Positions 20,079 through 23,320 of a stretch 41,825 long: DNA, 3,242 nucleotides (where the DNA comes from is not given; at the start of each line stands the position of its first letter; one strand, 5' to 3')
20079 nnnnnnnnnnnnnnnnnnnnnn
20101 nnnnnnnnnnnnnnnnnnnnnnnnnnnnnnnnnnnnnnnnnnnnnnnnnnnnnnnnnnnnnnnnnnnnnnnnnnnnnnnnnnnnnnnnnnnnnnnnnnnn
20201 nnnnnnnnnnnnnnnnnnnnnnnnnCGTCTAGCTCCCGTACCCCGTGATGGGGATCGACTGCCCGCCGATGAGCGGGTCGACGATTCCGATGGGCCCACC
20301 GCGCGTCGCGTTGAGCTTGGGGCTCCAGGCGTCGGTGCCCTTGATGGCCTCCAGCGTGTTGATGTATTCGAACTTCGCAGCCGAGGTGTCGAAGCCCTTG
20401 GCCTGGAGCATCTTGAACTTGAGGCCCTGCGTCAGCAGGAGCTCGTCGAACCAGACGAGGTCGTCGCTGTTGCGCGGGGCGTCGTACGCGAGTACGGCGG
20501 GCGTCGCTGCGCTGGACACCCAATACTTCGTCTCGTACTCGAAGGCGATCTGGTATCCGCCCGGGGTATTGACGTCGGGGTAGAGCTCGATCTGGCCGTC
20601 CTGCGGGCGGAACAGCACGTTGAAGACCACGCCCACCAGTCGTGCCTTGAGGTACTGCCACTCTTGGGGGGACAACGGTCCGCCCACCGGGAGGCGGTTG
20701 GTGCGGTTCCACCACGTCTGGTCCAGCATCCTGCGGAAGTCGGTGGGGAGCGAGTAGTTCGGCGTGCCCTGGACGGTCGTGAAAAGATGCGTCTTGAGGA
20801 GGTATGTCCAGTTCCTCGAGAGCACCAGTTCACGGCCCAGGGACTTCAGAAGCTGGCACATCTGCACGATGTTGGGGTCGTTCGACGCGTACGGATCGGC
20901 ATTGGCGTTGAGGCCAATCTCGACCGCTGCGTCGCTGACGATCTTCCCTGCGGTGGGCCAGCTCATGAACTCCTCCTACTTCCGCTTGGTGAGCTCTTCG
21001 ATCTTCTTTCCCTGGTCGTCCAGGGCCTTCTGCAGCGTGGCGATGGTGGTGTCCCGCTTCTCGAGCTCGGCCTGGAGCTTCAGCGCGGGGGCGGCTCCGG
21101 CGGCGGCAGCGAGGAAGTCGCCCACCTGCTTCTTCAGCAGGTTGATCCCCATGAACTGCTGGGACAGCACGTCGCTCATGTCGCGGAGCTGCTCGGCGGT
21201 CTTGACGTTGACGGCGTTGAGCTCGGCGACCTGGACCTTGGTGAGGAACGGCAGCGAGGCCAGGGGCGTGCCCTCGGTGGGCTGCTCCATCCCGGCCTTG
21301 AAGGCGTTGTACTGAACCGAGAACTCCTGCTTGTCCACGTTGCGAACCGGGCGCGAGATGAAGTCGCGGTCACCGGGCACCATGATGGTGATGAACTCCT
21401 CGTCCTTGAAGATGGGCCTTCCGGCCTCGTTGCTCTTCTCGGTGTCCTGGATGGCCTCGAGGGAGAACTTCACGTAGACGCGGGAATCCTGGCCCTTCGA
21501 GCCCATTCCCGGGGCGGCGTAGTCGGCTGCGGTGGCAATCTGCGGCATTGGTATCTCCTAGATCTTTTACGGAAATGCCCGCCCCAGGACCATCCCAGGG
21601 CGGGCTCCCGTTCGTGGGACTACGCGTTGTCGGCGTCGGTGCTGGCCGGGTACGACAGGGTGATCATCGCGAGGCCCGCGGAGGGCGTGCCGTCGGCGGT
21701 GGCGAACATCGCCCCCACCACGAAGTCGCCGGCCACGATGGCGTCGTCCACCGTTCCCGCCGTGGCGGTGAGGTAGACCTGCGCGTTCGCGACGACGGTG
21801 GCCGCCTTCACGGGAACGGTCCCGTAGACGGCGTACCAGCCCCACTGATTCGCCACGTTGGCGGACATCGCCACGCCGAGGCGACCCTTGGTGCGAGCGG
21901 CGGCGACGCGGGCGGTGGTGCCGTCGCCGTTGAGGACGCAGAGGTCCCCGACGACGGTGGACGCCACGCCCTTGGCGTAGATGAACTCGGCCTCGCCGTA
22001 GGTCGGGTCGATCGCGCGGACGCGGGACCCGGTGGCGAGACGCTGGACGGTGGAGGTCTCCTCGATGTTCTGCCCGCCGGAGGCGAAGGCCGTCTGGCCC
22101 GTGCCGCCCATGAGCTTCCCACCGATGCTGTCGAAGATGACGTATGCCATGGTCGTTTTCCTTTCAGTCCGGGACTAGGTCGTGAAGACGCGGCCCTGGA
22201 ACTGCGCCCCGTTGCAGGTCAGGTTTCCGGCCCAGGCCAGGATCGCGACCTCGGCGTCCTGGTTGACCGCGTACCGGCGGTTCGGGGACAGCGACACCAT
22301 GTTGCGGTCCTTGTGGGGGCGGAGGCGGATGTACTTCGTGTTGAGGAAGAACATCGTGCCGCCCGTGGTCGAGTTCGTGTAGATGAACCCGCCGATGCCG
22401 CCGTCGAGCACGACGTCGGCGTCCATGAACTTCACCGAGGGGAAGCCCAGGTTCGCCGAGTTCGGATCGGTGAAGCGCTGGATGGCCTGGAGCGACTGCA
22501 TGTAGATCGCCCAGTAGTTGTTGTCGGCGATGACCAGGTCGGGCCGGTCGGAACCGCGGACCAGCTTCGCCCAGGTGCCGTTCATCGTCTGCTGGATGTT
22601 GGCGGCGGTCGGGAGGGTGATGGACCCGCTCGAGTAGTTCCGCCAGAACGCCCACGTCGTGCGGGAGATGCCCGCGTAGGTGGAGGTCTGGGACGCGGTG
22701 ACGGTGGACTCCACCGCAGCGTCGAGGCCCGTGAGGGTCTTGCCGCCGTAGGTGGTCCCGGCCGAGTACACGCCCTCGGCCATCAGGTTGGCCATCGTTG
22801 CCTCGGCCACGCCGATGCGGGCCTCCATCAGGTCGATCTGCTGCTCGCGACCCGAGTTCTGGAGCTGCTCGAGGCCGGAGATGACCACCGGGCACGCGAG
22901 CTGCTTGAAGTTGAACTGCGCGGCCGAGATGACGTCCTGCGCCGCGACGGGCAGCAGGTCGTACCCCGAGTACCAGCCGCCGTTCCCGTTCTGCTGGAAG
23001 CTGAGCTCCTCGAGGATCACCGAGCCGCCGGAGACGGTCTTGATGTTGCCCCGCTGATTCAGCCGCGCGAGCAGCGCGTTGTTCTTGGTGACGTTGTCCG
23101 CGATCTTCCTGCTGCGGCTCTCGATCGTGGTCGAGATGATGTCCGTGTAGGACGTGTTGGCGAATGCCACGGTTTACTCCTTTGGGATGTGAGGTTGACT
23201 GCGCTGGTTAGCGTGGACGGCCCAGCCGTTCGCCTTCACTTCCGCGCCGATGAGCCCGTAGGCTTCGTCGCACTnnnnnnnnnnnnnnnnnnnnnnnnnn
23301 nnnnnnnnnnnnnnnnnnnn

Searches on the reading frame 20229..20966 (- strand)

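Call 101: search_protein_families(library=pfam, proteins=[window:20229-20966:-], max_evalue=0.01)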
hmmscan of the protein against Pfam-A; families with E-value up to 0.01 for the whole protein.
window:20229-20966:- (245 aa): 1 family
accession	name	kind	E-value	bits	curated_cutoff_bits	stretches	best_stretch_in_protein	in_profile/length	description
PF24175.2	SU10_adaptor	-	2.1e-09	38.6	27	1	9-197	6-172/194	SU10 adaptor protein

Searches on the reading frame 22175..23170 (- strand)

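Call 11: search_protein_families(library=phrogs, proteins=[window:22175-23170:-], max_evalue=0.01)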
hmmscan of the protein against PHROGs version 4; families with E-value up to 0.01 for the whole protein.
window:22175-23170:- (331 aa): 3 families
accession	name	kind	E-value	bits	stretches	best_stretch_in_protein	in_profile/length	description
phrog_9953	-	head and packaging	4.9e-107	359.1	1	3-329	4-327/329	major head protein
phrog_37569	-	head and packaging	6.3e-05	23.1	1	138-182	141-182/368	major head protein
phrog_14242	-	head and packaging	0.00035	20.4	1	115-284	188-340/396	major head protein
